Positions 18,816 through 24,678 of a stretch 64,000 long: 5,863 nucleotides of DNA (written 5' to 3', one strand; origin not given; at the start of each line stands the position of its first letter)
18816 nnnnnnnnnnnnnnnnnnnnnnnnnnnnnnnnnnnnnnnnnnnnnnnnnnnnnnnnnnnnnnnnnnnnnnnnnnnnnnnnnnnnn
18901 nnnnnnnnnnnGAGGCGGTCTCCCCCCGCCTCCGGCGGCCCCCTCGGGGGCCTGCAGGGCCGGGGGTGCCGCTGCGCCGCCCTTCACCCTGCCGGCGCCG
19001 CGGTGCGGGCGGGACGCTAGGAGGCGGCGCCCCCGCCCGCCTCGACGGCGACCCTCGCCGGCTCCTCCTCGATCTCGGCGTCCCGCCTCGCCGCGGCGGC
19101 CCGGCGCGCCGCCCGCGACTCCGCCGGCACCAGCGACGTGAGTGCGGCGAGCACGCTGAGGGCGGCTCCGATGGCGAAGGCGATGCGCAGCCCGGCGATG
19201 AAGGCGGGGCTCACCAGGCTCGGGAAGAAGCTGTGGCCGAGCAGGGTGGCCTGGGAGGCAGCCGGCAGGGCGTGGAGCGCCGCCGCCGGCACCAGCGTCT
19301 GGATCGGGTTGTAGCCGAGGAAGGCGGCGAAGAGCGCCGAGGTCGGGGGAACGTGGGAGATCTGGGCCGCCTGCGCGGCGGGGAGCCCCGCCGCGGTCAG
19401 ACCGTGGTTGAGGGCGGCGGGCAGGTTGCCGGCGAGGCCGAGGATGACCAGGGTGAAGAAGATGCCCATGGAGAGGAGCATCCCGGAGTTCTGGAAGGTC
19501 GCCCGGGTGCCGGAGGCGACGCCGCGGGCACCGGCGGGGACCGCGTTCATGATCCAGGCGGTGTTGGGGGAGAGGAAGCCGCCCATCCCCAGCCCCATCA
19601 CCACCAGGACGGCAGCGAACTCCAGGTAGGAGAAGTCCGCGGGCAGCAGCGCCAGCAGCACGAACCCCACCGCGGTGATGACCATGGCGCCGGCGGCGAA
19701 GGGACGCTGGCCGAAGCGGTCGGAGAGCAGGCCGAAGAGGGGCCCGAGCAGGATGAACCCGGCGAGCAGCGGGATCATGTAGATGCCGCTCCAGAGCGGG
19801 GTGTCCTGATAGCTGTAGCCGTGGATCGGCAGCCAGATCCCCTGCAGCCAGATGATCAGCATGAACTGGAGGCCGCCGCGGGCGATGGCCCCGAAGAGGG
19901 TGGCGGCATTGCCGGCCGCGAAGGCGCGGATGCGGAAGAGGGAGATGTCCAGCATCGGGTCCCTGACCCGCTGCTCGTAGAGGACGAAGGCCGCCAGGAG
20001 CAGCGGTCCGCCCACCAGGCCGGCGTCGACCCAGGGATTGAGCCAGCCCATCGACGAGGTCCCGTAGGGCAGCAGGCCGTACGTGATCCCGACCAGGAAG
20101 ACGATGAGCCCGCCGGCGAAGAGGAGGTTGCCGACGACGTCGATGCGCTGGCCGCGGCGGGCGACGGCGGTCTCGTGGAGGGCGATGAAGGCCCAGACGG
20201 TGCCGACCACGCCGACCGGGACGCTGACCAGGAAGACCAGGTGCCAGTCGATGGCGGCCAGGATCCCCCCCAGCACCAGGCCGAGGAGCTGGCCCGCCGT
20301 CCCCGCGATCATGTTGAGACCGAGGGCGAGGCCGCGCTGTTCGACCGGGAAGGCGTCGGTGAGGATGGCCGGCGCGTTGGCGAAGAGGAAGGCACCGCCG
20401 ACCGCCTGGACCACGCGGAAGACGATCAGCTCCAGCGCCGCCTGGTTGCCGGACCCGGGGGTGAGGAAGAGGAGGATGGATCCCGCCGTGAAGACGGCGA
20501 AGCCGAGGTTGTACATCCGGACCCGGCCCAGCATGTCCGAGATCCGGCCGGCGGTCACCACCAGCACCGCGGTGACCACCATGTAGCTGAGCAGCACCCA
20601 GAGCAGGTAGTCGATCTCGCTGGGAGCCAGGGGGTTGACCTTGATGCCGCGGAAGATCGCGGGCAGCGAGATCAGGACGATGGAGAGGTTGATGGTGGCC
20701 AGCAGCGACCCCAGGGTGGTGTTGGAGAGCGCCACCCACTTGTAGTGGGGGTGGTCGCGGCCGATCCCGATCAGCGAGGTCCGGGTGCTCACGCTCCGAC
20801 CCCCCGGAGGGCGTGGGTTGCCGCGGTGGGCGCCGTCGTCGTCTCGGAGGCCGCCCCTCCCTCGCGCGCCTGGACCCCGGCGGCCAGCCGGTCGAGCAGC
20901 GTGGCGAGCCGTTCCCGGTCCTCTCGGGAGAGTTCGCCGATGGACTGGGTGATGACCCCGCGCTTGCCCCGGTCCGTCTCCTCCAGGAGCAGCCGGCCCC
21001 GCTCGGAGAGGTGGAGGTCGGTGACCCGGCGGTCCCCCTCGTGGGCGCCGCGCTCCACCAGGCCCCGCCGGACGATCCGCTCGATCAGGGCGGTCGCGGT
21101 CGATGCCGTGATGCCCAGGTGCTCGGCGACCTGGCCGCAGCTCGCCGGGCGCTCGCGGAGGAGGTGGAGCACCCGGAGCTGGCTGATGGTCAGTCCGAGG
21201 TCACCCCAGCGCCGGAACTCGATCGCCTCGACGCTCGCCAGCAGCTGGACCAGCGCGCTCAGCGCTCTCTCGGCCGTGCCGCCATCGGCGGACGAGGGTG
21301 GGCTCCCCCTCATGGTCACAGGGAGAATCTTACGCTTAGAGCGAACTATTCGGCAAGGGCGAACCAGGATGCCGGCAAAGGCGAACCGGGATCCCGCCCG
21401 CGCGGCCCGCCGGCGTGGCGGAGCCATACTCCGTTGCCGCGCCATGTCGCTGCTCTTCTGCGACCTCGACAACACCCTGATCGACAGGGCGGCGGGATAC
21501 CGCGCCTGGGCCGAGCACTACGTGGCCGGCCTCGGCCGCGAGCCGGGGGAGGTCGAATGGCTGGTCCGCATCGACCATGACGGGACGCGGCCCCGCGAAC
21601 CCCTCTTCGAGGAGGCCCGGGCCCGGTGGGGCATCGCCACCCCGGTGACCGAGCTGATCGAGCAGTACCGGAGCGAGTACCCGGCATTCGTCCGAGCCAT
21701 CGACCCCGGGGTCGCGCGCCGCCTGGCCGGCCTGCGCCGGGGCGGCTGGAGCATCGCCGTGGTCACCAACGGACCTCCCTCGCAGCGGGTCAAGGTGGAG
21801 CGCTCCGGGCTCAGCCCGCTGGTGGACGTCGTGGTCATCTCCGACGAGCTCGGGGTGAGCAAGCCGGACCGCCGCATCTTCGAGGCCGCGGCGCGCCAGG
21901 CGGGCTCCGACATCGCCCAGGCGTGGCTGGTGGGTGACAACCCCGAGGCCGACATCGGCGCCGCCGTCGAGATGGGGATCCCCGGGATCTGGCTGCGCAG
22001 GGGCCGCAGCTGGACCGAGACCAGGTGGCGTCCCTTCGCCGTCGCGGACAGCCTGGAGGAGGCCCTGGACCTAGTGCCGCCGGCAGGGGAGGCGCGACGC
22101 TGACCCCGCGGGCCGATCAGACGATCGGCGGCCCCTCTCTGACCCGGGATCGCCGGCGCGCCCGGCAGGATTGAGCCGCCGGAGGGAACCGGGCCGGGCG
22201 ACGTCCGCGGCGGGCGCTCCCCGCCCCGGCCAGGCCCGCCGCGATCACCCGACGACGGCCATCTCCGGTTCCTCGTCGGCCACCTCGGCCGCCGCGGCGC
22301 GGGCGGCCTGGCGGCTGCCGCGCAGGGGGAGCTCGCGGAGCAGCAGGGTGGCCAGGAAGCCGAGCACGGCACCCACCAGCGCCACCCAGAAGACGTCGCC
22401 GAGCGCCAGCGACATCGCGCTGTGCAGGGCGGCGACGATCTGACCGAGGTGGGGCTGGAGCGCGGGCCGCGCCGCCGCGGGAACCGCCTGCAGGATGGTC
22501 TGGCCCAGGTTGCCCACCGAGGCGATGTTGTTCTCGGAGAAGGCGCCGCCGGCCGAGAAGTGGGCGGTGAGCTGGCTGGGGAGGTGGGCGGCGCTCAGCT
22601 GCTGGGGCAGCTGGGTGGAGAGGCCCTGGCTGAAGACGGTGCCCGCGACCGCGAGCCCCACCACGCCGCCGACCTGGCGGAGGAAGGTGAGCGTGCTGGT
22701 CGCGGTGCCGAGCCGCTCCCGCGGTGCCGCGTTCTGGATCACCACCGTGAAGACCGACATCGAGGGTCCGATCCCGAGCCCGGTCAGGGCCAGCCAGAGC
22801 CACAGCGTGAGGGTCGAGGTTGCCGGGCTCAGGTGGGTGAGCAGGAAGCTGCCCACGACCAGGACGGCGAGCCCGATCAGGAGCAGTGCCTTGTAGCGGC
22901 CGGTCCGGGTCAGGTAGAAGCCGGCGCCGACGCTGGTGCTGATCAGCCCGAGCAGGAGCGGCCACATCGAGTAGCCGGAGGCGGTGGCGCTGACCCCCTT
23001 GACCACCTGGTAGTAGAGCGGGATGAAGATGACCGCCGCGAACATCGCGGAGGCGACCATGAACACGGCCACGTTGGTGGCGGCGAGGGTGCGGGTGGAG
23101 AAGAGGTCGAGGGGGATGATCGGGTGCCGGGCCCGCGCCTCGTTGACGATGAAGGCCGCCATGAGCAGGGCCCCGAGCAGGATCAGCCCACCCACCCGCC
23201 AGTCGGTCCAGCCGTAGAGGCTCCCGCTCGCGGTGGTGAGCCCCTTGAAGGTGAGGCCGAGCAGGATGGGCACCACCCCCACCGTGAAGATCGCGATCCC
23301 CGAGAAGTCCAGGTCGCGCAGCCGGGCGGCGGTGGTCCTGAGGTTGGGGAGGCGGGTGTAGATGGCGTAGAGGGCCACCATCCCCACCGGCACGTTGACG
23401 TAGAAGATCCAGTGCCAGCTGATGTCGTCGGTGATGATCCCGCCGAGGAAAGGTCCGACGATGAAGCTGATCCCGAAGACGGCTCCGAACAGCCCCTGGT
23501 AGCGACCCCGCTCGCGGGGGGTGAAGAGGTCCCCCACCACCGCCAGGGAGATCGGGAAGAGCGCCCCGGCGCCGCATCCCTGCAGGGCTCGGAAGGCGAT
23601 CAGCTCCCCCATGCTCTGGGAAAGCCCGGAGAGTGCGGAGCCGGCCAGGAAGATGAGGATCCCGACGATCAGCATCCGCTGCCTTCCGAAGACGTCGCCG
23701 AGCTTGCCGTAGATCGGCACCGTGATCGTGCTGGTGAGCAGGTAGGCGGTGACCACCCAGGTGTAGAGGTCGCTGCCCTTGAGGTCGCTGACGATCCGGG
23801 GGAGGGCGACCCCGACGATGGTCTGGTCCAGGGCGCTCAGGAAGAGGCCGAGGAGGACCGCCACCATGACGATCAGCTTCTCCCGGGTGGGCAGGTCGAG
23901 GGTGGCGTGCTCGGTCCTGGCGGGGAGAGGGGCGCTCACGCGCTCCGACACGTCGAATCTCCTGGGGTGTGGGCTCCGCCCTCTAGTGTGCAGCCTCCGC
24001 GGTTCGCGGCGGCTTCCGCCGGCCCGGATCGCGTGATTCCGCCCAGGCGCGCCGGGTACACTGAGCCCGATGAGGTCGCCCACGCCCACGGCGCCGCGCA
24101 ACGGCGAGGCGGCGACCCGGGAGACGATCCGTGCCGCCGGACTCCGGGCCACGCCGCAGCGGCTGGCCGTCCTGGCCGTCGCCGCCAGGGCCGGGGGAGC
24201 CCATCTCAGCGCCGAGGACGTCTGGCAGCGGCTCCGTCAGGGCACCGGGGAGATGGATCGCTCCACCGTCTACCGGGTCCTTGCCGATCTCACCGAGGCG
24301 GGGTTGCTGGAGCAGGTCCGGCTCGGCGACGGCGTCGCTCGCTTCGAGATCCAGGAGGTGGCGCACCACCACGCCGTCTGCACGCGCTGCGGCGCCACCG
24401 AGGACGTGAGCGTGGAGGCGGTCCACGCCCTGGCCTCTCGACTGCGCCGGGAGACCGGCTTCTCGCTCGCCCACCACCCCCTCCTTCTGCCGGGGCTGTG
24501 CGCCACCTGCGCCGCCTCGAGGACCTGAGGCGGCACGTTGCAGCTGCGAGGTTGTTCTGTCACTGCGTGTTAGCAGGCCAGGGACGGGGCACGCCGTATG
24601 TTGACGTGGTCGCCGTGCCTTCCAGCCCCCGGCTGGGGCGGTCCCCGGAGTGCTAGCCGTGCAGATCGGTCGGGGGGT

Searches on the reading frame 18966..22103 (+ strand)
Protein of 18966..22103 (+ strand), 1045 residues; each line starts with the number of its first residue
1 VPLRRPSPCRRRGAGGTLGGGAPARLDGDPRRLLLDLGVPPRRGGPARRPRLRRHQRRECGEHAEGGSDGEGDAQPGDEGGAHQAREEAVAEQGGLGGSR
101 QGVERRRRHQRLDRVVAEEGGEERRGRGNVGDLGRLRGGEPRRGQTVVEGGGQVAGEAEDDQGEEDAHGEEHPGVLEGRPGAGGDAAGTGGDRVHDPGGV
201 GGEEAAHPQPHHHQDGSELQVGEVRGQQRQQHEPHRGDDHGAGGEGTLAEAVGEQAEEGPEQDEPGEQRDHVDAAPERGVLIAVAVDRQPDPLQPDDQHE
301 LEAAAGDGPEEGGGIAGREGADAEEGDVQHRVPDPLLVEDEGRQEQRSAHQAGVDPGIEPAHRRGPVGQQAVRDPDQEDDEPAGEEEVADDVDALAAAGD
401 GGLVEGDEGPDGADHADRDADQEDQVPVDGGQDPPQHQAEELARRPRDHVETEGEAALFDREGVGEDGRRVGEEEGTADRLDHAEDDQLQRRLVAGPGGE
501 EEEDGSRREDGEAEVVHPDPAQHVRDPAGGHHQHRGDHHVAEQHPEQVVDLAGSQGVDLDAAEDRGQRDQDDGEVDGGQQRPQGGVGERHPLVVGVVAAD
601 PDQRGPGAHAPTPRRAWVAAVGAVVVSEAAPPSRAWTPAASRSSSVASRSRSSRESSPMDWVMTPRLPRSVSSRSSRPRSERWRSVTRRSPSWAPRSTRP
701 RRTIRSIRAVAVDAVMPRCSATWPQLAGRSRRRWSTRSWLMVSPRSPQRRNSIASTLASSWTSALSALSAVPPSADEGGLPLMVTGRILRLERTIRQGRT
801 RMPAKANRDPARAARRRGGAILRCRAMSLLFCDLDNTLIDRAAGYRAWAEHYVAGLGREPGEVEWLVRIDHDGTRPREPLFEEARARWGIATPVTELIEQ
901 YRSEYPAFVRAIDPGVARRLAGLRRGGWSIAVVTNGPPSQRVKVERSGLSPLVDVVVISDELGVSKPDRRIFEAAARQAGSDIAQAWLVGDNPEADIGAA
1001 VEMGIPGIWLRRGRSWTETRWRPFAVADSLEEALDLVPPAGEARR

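Call 8: search_protein_families(library=pfam, proteins=[window:18966-22103:+])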
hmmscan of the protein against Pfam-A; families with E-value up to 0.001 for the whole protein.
window:18966-22103:+ (1045 aa): 4 families
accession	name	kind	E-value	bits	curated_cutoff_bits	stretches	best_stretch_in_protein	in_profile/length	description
PF00702.32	Hydrolase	-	6.9e-16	59.6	26.4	1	828-1004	2-191/191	haloacid dehalogenase-like hydrolase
PF13419.12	HAD_2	-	1.8e-13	51.4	23.8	1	833-1009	4-177/178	Haloacid dehalogenase-like hydrolase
PF13242.12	Hydrolase_like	-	6e-12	45.7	22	1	965-1033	3-75/75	HAD-hyrolase-like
PF12710.13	HAD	-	1.3e-06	29.4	27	1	831-998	2-186/189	haloacid dehalogenase-like hydrolase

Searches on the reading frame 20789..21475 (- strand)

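Call 8: search_protein_families(library=pfam, proteins=[window:20789-21475:-])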
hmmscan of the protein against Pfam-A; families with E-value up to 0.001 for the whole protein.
window:20789-21475:- (228 aa): 7 families
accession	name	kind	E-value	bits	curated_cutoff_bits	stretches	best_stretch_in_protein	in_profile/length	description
PF12802.13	MarR_2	-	1.4e-13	51.2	27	1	93-150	1-60/61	MarR family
PF01047.28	MarR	-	6.7e-10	39.2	24.6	1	95-151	1-58/59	MarR family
PF12840.13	HTH_20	-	2.8e-05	24.5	27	1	99-141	6-49/51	Helix-turn-helix domain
PF13463.12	HTH_27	-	2.9e-05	24.7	22.2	1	95-160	1-68/68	Winged helix DNA-binding domain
PF09339.16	HTH_IclR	-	3.3e-05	24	22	1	100-142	6-50/52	IclR helix-turn-helix domain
PF25213.1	HVO_A0261_N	-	0.00013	22.2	35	1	98-150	12-62/86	HVO_A0261 N-terminal domain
PF01022.26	HTH_5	-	0.00056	20.2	22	0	99-129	4-34/47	Bacterial regulatory protein, arsR family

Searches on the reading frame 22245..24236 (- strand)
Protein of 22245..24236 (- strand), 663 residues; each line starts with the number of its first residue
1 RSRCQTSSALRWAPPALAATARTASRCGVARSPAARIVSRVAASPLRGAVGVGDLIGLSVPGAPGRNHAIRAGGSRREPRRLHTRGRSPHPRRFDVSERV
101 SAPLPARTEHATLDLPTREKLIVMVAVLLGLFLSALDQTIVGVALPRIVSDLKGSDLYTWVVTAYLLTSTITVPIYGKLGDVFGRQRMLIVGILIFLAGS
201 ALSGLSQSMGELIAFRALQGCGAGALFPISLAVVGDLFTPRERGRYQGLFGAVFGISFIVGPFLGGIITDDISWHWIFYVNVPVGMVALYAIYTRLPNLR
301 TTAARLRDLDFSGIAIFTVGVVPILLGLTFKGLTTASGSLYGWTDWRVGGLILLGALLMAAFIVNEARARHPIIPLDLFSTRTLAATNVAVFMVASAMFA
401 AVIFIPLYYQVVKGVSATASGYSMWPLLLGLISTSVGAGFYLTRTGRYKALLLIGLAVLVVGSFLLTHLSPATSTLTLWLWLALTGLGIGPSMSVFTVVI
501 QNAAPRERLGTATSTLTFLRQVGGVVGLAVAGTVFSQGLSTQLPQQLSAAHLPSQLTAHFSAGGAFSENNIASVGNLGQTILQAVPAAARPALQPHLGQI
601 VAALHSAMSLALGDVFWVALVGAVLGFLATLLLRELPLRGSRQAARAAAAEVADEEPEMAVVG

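Call 60: search_protein_families(library=pfam, proteins=[window:22245-24236:-], max_evalue=0.00001)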
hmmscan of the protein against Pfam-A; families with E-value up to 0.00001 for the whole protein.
window:22245-24236:- (663 aa): 3 families
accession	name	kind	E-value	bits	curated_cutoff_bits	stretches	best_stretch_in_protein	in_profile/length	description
PF07690.21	MFS_1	-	3.8e-55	187.7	33.4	1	127-527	1-346/347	Major Facilitator Superfamily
PF00083.30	Sugar_tr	-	3.4e-13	49.7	22.3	1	156-291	46-187/452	Sugar (and other) transporter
PF06609.19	TRI12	-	6.8e-13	48.4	23.2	1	143-636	65-556/599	Fungal trichothecene efflux pump (TRI12)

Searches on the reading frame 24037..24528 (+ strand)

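Call 60: search_protein_families(library=pfam, proteins=[window:24037-24528:+], max_evalue=0.00001)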
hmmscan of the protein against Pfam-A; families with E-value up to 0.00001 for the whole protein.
window:24037-24528:+ (163 aa): 1 family
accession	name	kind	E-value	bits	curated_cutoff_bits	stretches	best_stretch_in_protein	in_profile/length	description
PF01475.25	FUR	-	5e-28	98.1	23.1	1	34-149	2-118/121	Ferric uptake regulator family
